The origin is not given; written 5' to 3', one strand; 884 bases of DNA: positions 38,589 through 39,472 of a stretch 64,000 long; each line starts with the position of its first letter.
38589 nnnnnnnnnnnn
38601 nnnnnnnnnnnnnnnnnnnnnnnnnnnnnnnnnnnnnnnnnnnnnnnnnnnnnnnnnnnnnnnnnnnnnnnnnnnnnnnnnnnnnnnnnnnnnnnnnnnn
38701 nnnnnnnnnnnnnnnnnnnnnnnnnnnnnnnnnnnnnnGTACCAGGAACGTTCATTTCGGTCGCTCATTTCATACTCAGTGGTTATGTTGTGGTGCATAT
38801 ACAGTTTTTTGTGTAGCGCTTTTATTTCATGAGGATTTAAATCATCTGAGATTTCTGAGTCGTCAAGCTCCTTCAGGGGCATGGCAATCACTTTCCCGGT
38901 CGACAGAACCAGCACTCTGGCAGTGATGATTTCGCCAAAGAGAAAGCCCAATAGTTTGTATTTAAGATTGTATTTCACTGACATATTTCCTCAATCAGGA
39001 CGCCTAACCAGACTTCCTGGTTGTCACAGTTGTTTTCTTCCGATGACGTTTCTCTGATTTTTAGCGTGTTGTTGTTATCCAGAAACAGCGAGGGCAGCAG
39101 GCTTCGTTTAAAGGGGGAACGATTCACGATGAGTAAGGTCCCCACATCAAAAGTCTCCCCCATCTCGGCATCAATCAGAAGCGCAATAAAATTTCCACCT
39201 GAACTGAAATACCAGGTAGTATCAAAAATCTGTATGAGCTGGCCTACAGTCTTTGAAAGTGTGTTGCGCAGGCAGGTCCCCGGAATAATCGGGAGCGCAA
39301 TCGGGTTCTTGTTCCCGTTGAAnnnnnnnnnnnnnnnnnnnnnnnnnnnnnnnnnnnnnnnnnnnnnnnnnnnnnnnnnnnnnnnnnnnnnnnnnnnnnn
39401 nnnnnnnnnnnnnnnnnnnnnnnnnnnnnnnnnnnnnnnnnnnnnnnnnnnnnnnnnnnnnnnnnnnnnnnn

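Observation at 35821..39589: Compact cI-like repressor / YhhQ transporter / QueF / exported GuaD-paralog operon: candidate 7-deazapurine salvage or processing system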

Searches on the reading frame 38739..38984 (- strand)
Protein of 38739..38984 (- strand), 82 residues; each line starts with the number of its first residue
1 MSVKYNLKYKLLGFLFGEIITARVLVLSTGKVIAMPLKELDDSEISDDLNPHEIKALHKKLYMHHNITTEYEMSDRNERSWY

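Call 54: search_protein_families(library=pfam, proteins=[window:38750-38984:-], max_evalue=1)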
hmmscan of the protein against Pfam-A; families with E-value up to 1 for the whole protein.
window:38750-38984:- (78 aa): 1 family
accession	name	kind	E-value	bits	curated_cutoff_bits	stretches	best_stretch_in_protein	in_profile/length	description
PF08729.15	HUN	-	0.016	15.7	26.9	1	41-65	24-48/52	HPC2 and ubinuclein domain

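Call 86: search_protein_representatives(protein=window:38739-38984:-)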
Query: 82 residues. Proteins with E-value up to 0.001 (for the whole library): 27; up to 1e-10: 11; up to 1e-30: 1. The best 27 are listed.
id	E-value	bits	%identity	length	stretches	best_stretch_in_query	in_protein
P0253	3.0e-47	173.7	100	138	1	1-82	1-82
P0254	3.7e-22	94.0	64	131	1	6-82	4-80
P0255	1.4e-18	82.7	58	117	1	5-82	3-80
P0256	4.6e-18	81.0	58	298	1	6-82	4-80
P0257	1.2e-12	63.7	47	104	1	7-81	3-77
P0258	1.3e-12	63.7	51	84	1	6-81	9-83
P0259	2.9e-12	62.6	46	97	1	5-81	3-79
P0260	3.1e-12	62.5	48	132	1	6-81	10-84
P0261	1.3e-11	60.5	59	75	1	6-63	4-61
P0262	1.5e-11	60.3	47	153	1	6-81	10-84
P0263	2.1e-11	59.8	51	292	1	6-81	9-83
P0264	1.2e-10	57.4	32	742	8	11-53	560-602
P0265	1.7e-10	56.9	47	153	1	6-81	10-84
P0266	7.0e-10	55.0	48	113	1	6-81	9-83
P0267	3.6e-09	52.7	47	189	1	6-81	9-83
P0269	5.8e-08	48.9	45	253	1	14-81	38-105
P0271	9.4e-08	48.2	43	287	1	8-79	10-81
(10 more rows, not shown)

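Call 87: search_protein_families(library=pfam, proteins=[P0264, P0256, P0263, P0271, P0269], max_evalue=0.01)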
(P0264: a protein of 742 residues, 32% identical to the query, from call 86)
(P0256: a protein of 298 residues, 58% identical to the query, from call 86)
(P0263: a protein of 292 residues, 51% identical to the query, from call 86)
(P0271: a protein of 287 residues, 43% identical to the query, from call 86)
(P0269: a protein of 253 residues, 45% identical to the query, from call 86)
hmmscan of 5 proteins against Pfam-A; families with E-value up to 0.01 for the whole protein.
P0264 (742 aa): 11 families
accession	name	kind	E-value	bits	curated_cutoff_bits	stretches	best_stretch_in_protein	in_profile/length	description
PF03457.19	HA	-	1.3e-173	564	28.4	10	669-732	2-64/64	Helicase associated domain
PF01022.26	HTH_5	-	7.7e-11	42.1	22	0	300-319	27-45/47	Bacterial regulatory protein, arsR family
PF12840.13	HTH_20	-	4.8e-09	36.5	27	0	301-319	31-48/51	Helix-turn-helix domain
PF11198.13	DUF2857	-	2.9e-08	34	36.8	0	166-207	11-52/174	Protein of unknown function (DUF2857)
PF14903.11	WG_beta_rep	-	2.4e-06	27.9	25.6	0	340-357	6-23/35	WG containing repeat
PF14645.11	Chibby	-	1.9e-05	25.1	24.8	0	355-384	52-81/114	Chibby family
PF21773.2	ODAD1_CC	-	5.6e-05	22.8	27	0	587-624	30-67/287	ODAD1 central coiled coil region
PF13412.12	HTH_24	-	0.00022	21.2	21.9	0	307-319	35-47/48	Winged helix-turn-helix DNA-binding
PF24932.1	UBA_NBR1_C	-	0.00024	21.4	27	0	103-111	5-13/40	Next to BRCA1 gene 1 protein-like, C-terminal UBA domain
PF06442.17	DHFR_2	-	0.00031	21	25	0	355-388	23-56/78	R67 dihydrofolate reductase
PF21117.3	MRB1590_C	-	0.0023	19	27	0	666-695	58-87/102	MRB1590 C-terminal domain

P0256 (298 aa): 2 families
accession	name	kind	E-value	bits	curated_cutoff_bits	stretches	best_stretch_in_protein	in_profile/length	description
PF02592.20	Vut_1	-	1.3e-39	136.4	27.2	1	116-272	3-150/152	Putative vitamin uptake transporter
PF20973.2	VUPS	-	0.0026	17.8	27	1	84-265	18-200/206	Vitamin uptake-like sensor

P0263 (292 aa): 2 families
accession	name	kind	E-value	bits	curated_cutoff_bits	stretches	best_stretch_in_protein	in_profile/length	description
PF02592.20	Vut_1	-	5.6e-36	124.6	27.2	1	119-276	2-149/152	Putative vitamin uptake transporter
PF20973.2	VUPS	-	0.0055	16.7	27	1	92-269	21-196/206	Vitamin uptake-like sensor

P0271 (287 aa): 1 family
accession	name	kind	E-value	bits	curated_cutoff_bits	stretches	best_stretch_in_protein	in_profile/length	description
PF02592.20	Vut_1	-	4.6e-34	118.4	27.2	1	117-274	2-151/152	Putative vitamin uptake transporter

P0269 (253 aa): 1 family
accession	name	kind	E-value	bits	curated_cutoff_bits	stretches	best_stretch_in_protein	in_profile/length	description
PF02592.20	Vut_1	-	3.6e-13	50.6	27.2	1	141-215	2-72/152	Putative vitamin uptake transporter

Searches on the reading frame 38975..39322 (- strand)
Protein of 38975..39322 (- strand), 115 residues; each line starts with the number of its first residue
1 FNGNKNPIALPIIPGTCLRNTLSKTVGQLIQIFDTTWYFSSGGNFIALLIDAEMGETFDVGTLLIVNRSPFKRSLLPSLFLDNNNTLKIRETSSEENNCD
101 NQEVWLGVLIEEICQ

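Call 71: predict_structure(alignment_id=A5)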
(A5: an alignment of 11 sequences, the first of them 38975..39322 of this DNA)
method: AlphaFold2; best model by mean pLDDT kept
length: 115 residues; sequences in the alignment: 11
mean_pLDDT: 50.0   pTM: 0.39
mean pLDDT of the five models: 50.0, 47.0, 45.9, 44.7, 41.4
residues with pLDDT >= 90: 0; 70-90: 0; 50-70: 51; < 50: 64
segments of 3 or more residues with pLDDT < 50: 1-15, 17-29, 71-79, 90-109, 111-115
pLDDT, mean of each block of 10 residues (from residue 1): 35 47 44 57 62 62 61 46 53 43 48 37
secondary structure, 60 per line:
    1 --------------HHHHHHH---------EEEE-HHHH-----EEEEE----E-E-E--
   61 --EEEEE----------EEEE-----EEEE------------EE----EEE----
elements in order: H15-21 E31-34 H36-39 E45-49 E63-67 E78-81 E87-90 E109-111
